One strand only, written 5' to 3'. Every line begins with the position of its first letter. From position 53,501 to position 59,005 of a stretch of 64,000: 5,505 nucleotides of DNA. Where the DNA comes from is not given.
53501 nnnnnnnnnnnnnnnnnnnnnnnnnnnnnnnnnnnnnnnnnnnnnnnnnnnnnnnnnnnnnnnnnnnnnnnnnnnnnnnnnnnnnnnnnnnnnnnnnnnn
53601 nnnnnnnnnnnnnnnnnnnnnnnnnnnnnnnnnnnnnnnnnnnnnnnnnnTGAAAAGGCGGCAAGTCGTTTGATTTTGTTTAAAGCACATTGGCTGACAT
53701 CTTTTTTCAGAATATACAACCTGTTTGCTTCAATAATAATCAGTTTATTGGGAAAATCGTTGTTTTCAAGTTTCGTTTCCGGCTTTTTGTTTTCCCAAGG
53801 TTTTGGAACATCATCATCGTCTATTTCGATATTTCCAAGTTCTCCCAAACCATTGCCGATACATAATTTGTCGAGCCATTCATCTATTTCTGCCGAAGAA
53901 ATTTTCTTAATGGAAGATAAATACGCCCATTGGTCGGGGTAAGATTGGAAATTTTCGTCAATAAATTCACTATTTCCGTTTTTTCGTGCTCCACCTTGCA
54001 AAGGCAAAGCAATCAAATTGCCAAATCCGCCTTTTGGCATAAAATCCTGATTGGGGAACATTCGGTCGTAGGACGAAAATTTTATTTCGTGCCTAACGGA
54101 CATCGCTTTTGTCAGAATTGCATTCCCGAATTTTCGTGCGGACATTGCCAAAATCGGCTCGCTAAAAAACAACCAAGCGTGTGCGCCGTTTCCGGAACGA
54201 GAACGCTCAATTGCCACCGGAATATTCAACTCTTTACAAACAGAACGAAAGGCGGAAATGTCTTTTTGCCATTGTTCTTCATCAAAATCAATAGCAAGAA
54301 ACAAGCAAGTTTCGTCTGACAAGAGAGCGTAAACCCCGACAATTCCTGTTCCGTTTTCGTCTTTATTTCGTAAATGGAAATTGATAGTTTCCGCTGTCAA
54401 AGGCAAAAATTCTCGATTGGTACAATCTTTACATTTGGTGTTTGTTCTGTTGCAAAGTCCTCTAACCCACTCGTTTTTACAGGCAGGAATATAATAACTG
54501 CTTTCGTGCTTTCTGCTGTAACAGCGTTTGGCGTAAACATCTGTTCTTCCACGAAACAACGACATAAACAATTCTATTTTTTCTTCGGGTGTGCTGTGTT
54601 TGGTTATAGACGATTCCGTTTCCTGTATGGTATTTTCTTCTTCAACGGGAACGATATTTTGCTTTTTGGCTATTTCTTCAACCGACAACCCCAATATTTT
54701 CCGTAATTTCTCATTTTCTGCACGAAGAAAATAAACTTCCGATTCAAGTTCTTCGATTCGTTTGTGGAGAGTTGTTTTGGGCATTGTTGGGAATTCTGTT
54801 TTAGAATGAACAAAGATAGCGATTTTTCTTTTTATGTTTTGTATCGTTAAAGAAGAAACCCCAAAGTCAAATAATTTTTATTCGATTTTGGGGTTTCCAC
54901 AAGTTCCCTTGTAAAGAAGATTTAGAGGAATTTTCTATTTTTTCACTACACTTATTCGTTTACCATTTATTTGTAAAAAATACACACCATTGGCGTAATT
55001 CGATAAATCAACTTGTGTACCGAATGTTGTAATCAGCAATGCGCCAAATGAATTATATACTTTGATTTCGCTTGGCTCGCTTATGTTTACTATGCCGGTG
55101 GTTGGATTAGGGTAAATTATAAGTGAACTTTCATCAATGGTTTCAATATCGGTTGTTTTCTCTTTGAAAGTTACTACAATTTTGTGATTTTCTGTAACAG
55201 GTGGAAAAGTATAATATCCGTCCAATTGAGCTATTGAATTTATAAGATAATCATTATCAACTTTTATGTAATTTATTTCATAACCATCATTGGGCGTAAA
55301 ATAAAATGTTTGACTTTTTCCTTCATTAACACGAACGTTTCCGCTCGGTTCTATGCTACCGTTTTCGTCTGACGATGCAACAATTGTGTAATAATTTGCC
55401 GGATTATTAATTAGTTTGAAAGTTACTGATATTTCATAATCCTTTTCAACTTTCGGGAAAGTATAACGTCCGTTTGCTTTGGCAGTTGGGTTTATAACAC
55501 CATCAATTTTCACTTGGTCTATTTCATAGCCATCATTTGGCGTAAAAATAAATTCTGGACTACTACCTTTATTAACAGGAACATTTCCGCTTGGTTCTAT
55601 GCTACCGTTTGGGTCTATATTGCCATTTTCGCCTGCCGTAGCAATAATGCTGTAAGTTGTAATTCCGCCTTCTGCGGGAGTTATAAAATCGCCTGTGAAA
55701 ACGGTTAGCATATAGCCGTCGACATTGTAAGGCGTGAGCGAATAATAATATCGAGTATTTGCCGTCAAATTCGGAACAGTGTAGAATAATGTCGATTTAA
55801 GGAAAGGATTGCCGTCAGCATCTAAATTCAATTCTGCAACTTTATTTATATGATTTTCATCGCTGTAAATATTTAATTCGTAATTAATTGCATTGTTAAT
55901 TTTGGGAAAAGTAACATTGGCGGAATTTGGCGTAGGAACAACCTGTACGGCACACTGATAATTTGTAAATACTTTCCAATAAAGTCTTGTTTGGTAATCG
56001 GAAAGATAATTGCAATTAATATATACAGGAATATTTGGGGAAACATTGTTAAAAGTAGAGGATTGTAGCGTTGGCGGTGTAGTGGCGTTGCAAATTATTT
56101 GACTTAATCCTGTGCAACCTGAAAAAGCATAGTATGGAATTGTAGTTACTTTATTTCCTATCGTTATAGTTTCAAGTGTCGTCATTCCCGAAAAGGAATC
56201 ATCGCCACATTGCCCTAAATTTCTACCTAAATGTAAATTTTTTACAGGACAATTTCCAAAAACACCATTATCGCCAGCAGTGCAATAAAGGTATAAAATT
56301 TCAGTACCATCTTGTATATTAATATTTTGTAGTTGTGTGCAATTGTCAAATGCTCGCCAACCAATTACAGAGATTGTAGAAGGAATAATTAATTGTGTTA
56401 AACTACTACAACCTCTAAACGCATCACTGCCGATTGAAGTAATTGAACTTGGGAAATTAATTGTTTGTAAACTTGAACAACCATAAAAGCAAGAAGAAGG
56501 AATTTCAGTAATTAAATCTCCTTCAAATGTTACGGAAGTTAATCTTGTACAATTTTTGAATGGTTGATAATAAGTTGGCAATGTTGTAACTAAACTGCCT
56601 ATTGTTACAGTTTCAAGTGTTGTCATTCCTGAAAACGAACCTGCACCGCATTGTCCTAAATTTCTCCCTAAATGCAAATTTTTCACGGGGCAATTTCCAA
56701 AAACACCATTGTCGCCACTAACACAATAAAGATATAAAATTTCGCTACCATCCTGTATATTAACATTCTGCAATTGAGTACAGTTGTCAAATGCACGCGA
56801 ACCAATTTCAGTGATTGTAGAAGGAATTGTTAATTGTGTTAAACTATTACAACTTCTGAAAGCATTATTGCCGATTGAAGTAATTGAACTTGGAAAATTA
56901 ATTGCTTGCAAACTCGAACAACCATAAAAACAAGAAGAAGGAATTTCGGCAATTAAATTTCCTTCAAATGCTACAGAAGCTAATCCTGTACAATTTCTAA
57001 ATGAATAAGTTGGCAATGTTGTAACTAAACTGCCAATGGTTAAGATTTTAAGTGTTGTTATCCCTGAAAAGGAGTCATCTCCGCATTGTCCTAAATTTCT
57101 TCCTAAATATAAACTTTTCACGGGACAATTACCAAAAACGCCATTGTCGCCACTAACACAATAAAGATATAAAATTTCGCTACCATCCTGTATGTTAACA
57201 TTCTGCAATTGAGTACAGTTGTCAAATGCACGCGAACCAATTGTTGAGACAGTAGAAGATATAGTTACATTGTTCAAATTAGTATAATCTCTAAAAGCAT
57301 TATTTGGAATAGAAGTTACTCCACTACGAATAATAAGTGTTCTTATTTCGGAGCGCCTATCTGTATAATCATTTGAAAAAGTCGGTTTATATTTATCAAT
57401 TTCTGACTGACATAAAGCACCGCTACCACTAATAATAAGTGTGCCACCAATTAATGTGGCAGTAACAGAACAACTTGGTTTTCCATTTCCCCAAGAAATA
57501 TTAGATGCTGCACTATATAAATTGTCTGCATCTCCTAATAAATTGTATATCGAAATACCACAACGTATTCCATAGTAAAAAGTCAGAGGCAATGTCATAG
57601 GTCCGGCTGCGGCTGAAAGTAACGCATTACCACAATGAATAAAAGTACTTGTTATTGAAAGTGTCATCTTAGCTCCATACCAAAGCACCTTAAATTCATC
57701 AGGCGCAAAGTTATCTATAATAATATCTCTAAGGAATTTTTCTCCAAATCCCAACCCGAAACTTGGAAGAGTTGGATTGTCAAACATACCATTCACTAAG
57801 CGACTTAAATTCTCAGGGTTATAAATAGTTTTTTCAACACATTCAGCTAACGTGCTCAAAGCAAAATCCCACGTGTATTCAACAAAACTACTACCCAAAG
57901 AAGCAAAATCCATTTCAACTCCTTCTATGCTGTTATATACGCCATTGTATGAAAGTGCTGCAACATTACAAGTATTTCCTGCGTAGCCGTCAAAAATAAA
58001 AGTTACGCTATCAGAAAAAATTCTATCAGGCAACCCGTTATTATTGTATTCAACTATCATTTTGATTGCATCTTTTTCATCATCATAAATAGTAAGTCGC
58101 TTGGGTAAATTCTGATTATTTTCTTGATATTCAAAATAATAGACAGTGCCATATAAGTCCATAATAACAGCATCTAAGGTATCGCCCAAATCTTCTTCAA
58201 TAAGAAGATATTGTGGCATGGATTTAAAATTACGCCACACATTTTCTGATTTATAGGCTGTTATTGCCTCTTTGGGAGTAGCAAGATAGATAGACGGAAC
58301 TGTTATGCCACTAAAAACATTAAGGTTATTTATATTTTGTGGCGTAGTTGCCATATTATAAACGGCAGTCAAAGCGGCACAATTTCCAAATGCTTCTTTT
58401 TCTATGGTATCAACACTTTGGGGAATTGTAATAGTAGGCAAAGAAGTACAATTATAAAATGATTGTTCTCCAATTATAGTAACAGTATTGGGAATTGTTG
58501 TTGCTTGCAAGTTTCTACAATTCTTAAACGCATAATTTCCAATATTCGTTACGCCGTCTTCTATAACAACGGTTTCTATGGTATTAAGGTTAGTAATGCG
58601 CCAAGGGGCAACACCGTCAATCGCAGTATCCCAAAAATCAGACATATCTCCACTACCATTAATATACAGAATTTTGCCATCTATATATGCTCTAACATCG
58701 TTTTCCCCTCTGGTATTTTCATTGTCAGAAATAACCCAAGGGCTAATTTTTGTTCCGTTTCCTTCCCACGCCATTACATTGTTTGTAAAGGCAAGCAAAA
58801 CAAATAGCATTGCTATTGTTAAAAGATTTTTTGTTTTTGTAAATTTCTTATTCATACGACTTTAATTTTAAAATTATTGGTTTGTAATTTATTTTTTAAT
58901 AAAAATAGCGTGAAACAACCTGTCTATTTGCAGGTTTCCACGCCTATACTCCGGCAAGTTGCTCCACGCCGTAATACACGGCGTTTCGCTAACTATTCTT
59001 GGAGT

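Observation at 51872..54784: Stand-alone AEP/PrimPol - SF2 helicase - HKD(PLD) nuclease fusion: candidate single-gene conflict system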

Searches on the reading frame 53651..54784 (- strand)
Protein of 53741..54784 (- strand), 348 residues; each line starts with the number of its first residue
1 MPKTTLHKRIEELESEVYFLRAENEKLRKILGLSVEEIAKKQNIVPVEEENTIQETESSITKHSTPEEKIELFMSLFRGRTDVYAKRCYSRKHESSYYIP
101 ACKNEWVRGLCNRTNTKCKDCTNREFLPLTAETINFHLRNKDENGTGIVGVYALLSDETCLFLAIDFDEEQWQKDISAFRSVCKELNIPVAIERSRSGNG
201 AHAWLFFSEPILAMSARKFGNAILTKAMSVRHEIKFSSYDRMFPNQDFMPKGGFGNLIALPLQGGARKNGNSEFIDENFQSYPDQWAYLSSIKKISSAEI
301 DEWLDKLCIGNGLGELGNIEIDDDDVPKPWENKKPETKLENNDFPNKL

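Call 27: search_protein_representatives(protein=window:53651-54646:-)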
Query: 332 residues. Proteins with E-value up to 0.001 (for the whole library): 6992; up to 1e-10: 3957; up to 1e-30: 1177. The best 150 are listed.
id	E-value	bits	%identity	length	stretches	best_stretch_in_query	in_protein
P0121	3.0e-144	496.5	65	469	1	12-331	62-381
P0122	6.2e-110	383.7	54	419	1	10-332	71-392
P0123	6.8e-108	377.0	53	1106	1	9-331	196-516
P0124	2.7e-104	365.2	55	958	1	12-331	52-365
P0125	1.1e-102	359.8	56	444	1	5-314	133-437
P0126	3.4e-100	351.7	50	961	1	12-332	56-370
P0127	6.3e-100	350.8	68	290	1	10-228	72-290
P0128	1.4e-99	349.7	84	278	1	51-232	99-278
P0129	2.2e-99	349.0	49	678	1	4-331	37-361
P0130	1.9e-98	345.9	53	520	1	9-331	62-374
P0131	4.1e-98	344.8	51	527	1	9-331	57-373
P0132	1.2e-97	343.3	53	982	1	11-331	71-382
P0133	1.3e-96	339.9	50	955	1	7-332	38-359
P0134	1.3e-96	339.9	52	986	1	10-332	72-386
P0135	1.1e-94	333.6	50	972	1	14-331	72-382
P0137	9.5e-93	327.2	50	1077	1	12-331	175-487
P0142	5.1e-90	318.2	51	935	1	12-331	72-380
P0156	9.8e-86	304.1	47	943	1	9-331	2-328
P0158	1.2e-84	300.6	51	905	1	20-331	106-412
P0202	3.0e-77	276.2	45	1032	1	17-330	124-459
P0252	1.7e-71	257.4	42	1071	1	12-331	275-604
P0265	2.7e-70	253.4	41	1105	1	11-332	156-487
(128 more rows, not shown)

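Call 70: search_solved_structures(query=window:53741-54784:-, max_evalue=1, show_alignments=1)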
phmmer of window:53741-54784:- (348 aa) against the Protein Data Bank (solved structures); distinct sequences matched with E-value up to 1: 6.
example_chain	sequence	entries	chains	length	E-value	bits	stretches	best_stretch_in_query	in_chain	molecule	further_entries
7nqd_A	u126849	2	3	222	4.2e-11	45.7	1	134-303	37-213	TPR_REGION domain-containing protein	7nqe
7nqf_A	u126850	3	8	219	5.5e-11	45.3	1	134-302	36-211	TPR_REGION domain-containing protein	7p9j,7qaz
5apz_A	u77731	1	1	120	0.011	18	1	6-68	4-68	GENERAL CONTROL PROTEIN GCN4, NOR1 TCAR0761, GENERAL CONTROL PROTEIN GCN4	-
5fiy_A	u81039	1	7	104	0.81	11.9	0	3-44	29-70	PRKC APOPTOSIS WT1 REGULATOR PROTEIN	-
6fkf_e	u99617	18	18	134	0.84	11.8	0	34-88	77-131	ATP synthase epsilon chain, chloroplastic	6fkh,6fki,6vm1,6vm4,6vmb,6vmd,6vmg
5apx_A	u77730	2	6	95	0.95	11.7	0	6-40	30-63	GENERAL CONTROL PROTEIN GCN4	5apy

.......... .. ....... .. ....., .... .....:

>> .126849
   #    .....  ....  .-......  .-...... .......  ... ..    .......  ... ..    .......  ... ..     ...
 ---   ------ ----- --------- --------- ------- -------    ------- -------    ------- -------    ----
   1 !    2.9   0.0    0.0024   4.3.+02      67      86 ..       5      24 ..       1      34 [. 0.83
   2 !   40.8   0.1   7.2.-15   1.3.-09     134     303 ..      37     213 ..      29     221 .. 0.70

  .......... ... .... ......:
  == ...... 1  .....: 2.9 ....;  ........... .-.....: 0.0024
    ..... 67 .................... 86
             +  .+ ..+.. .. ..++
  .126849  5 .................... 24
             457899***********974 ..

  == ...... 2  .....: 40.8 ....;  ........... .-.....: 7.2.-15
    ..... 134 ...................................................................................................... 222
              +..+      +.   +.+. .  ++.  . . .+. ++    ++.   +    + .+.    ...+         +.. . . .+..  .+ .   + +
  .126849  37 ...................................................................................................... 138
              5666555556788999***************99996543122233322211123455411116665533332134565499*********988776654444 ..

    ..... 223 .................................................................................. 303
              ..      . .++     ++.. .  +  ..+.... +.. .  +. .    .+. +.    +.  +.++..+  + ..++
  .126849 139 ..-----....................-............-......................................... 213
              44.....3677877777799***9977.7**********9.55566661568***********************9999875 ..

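Call 115: search_protein_families(library=pfam, proteins=[P0123, P0137, P0252, P0265, P0202, P0142, P0156, P0158], max_evalue=0.001)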
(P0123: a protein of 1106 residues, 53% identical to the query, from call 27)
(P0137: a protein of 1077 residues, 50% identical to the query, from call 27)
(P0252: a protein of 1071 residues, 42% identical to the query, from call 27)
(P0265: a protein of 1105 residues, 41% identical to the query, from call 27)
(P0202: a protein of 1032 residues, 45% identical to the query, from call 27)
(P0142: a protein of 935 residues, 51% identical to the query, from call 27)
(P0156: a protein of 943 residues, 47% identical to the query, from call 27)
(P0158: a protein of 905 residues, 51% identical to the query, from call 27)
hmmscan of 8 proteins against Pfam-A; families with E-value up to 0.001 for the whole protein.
P0123 (1106 aa): 6 families
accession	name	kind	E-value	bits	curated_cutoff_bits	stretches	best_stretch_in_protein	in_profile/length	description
PF22548.2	AEP-TOTE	-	2.8e-88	295.8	27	1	210-441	2-227/230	TOTE conflict system, Archaeo-Eukaryotic Primase domain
PF04851.21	ResIII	-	1.6e-17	64.4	22.5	1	588-735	3-163/164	Type III restriction enzyme, res subunit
PF13302.13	Acetyltransf_3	-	1.7e-17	64.8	25.4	1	37-144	33-138/138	Acetyltransferase (GNAT) domain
PF13091.12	PLDc_2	-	1.6e-10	41.4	27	1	983-1099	7-127/132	PLD-like domain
PF00270.35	DEAD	-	1.6e-07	31.6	26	1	592-734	3-160/167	DEAD/DEAH box helicase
PF00583.31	Acetyltransf_1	-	3.2e-06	27.8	20.7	1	47-142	23-115/116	Acetyltransferase (GNAT) family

P0137 (1077 aa): 6 families
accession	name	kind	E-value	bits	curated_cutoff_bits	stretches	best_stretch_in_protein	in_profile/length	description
PF22548.2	AEP-TOTE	-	2.9e-90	302.3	27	1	185-419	1-229/230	TOTE conflict system, Archaeo-Eukaryotic Primase domain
PF04851.21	ResIII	-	7e-21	75.3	22.5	1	565-723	3-164/164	Type III restriction enzyme, res subunit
PF00270.35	DEAD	-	1.2e-12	48.3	26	1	567-723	1-162/167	DEAD/DEAH box helicase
PF03358.20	FMN_red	-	6.8e-08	32.7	24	1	10-130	31-139/152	NADPH-dependent FMN reductase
PF00271.37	Helicase_C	-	0.00025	21.7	23.5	1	801-900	13-108/110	Helicase conserved C-terminal domain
PF00176.29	SNF2-rel_dom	-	0.0003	20.4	24.9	1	580-721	17-163/290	SNF2-related domain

P0252 (1071 aa): 9 families
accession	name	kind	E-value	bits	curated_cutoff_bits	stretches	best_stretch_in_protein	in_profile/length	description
PF22548.2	AEP-TOTE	-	8.7e-92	307.3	27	1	285-524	1-228/230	TOTE conflict system, Archaeo-Eukaryotic Primase domain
PF04851.21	ResIII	-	2.5e-23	83.3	22.5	1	675-818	2-164/164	Type III restriction enzyme, res subunit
PF01048.26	PNP_UDP_1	-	2e-16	60.6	25.1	1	30-207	2-189/233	Phosphorylase superfamily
PF00270.35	DEAD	-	3.2e-10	40.4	26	1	679-817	2-161/167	DEAD/DEAH box helicase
PF00271.37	Helicase_C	-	5.8e-09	36.6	23.5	1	891-998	7-109/110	Helicase conserved C-terminal domain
PF00176.29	SNF2-rel_dom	-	1.8e-07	31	24.9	1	682-823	3-170/290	SNF2-related domain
PF13245.12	AAA_19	-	1.3e-05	25.9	25.1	1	681-805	1-115/134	AAA domain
PF13604.12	AAA_30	-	0.00012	22.3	27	1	677-805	2-113/191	AAA domain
PF18766.7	SWI2_SNF2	-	0.00044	20.4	26.7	1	691-822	18-161/221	SWI2/SNF2 ATPase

P0265 (1105 aa): 4 families
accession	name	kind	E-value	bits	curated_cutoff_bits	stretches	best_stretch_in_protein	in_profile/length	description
PF22548.2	AEP-TOTE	-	3.1e-84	282.6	27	1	167-403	1-228/230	TOTE conflict system, Archaeo-Eukaryotic Primase domain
PF04851.21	ResIII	-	8e-22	78.3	22.5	1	558-723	3-164/164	Type III restriction enzyme, res subunit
PF00270.35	DEAD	-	1.4e-11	44.8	26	1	562-712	3-144/167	DEAD/DEAH box helicase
PF00271.37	Helicase_C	-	4.7e-05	24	23.5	1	801-901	14-108/110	Helicase conserved C-terminal domain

P0202 (1032 aa): 4 families
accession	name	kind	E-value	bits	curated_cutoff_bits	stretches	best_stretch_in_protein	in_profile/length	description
PF22548.2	AEP-TOTE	-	7e-82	274.9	27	1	129-385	1-229/230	TOTE conflict system, Archaeo-Eukaryotic Primase domain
PF04851.21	ResIII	-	4.6e-17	62.9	22.5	1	532-690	3-164/164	Type III restriction enzyme, res subunit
PF00271.37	Helicase_C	-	9e-08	32.8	23.5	1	767-869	12-108/110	Helicase conserved C-terminal domain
PF00270.35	DEAD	-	1.6e-06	28.4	26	1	536-690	3-162/167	DEAD/DEAH box helicase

P0142 (935 aa): 3 families
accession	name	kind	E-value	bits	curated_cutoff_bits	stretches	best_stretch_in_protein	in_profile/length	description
PF22548.2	AEP-TOTE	-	6.1e-99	330.7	27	1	82-309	1-228/230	TOTE conflict system, Archaeo-Eukaryotic Primase domain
PF04851.21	ResIII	-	1.3e-21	77.6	22.5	1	452-610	3-164/164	Type III restriction enzyme, res subunit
PF00270.35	DEAD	-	7.1e-08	32.8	26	1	456-610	3-162/167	DEAD/DEAH box helicase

P0156 (943 aa): 5 families
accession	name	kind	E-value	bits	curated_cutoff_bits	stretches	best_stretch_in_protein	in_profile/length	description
PF22548.2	AEP-TOTE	-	1.1e-97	326.6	27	1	15-250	1-229/230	TOTE conflict system, Archaeo-Eukaryotic Primase domain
PF04851.21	ResIII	-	6.1e-19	69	22.5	1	400-542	3-163/164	Type III restriction enzyme, res subunit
PF04480.18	DUF559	-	2.9e-12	46.9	20.6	1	857-924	44-108/109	Protein of unknown function (DUF559)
PF00270.35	DEAD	-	4e-10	40.1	26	1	403-543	2-162/167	DEAD/DEAH box helicase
PF18741.7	MTES_1575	-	3.5e-05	24.2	38.2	1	855-924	23-96/96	REase_MTES_1575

P0158 (905 aa): 2 families
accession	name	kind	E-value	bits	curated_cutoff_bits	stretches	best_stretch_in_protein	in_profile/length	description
PF22548.2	AEP-TOTE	-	4.9e-97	324.5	27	1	108-335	1-229/230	TOTE conflict system, Archaeo-Eukaryotic Primase domain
PF19044.6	P-loop_TraG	-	5.9e-08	32.2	25.8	1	500-771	29-281/413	TraG P-loop domain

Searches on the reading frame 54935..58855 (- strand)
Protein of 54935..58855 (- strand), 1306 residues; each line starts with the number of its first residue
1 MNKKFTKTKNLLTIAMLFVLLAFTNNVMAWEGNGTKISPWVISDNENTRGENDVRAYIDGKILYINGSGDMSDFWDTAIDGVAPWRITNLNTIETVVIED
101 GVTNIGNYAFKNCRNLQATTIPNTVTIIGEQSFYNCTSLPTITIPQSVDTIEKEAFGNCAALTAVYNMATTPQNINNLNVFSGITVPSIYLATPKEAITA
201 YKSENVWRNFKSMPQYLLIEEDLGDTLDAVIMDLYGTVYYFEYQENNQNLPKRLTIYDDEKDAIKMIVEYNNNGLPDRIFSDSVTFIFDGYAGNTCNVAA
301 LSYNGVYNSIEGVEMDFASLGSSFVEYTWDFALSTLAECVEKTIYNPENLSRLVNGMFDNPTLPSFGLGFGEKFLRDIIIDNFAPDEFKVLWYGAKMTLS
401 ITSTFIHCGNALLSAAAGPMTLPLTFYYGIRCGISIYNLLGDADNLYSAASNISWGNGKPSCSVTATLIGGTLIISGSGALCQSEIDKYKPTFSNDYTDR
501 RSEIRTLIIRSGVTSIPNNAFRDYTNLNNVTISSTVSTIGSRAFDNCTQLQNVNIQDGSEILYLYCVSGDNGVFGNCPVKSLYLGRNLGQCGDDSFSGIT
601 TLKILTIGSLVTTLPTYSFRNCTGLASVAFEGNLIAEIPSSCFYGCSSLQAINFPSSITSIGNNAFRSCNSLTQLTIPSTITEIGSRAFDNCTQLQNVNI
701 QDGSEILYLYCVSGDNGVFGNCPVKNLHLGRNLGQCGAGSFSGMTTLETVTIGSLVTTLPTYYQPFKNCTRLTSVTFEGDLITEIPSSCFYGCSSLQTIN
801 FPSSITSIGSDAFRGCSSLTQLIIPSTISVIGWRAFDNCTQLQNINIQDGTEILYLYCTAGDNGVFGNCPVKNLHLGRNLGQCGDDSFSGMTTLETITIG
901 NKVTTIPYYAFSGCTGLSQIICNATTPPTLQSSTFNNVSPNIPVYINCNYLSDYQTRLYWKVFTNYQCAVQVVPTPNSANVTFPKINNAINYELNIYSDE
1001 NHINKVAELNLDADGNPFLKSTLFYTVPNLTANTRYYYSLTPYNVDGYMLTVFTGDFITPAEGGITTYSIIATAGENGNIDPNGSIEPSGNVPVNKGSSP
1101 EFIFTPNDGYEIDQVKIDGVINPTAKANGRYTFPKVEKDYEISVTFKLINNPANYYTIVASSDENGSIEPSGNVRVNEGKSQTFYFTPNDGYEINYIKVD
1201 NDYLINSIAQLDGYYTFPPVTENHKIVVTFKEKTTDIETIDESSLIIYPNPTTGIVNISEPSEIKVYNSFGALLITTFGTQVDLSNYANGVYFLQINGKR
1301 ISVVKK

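Call 14: search_protein_families(library=pfam, proteins=[window:54935-58855:-], max_evalue=0.001)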
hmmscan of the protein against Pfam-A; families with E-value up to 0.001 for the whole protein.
window:54935-58855:- (1306 aa): 4 families
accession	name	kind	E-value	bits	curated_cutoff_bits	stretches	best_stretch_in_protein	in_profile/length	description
PF13306.12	LRR_5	-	9.4e-104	342.7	27.7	7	637-762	2-118/127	BspA type Leucine rich repeat region (6 copies)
PF13855.12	LRR_8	-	4.3e-28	97.3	27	2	771-824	2-56/61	Leucine rich repeat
PF18962.6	Por_Secre_tail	-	1.4e-10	41.8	27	1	1247-1306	1-72/75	Secretion system C-terminal sorting domain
PF18998.6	Flg_new_2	-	2.1e-06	28.1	23.6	0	1156-1232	1-71/73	Divergent InlB B-repeat domain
